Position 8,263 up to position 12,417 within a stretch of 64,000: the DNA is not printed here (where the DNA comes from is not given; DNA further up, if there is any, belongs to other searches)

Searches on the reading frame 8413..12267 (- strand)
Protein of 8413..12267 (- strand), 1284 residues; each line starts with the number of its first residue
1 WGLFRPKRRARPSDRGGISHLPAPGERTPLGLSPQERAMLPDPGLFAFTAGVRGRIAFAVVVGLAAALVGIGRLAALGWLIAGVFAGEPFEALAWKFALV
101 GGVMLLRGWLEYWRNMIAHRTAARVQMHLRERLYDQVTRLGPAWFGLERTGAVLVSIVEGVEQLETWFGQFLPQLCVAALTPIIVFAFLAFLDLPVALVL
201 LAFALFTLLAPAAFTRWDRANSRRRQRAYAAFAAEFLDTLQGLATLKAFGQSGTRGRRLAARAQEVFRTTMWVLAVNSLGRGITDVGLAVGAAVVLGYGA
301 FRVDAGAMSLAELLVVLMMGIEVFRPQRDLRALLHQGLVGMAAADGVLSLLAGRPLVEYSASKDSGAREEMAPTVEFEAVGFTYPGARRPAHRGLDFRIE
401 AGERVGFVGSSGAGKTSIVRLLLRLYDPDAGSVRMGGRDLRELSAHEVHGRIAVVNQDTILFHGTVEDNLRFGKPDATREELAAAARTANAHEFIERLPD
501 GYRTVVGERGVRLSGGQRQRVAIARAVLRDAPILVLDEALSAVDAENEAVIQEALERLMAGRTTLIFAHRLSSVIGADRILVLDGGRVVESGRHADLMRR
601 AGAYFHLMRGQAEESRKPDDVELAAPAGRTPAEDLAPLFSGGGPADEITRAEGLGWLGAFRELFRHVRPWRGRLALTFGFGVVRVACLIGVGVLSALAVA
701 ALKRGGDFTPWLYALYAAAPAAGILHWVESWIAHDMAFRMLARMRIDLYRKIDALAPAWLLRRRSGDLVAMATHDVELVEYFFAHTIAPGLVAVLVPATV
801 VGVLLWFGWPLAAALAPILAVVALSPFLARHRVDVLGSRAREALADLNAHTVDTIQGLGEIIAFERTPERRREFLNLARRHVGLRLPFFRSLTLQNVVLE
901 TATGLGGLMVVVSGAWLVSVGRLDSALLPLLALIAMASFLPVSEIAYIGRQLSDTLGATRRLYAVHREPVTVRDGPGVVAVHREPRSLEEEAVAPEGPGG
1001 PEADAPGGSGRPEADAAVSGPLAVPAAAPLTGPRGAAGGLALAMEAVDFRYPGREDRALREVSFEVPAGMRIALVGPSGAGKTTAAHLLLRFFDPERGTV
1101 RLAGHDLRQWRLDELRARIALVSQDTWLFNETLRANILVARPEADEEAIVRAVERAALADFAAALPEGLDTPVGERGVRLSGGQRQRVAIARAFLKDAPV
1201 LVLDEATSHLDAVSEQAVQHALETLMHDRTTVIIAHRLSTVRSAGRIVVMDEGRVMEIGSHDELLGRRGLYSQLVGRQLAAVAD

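Call 75: search_protein_families(library=pfam, proteins=[window:8413-12267:-], max_evalue=0.001)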
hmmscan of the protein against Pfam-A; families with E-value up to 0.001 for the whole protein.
window:8413-12267:- (1284 aa): 10 families
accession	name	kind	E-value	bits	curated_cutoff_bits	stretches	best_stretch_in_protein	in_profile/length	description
PF00005.33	ABC_tran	-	6.5e-65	218.3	25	2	1059-1208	1-137/137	ABC transporter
PF00664.28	ABC_membrane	-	1.4e-48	166.4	28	2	90-319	35-266/274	ABC transporter transmembrane region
PF02463.25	SMC_N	-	9.2e-11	42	40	1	1179-1249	136-210/220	RecF/RecN/SMC N terminal domain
PF13401.12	AAA_22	-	3.1e-07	31.2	27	1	1072-1223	8-102/130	AAA domain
PF06414.18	Zeta_toxin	-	4.6e-07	29.9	22.3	0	1073-1109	20-56/199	Zeta toxin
PF00004.35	AAA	-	4.2e-06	27.7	21.2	0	1073-1229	2-95/131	ATPase family associated with various cellular activities (AAA)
PF13191.12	AAA_16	-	1.1e-05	26.5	32.6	1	1065-1225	18-159/167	AAA ATPase domain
PF09818.15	ABC_ATPase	-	8.6e-05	22.1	23.2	0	487-559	133-201/283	P-loop domain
PF07728.20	AAA_5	-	0.00016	22.2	22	0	1073-1103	3-32/139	AAA domain (dynein-related subfamily)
PF13479.12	AAA_24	-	0.00079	19.8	27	0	1069-1216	2-83/195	AAA domain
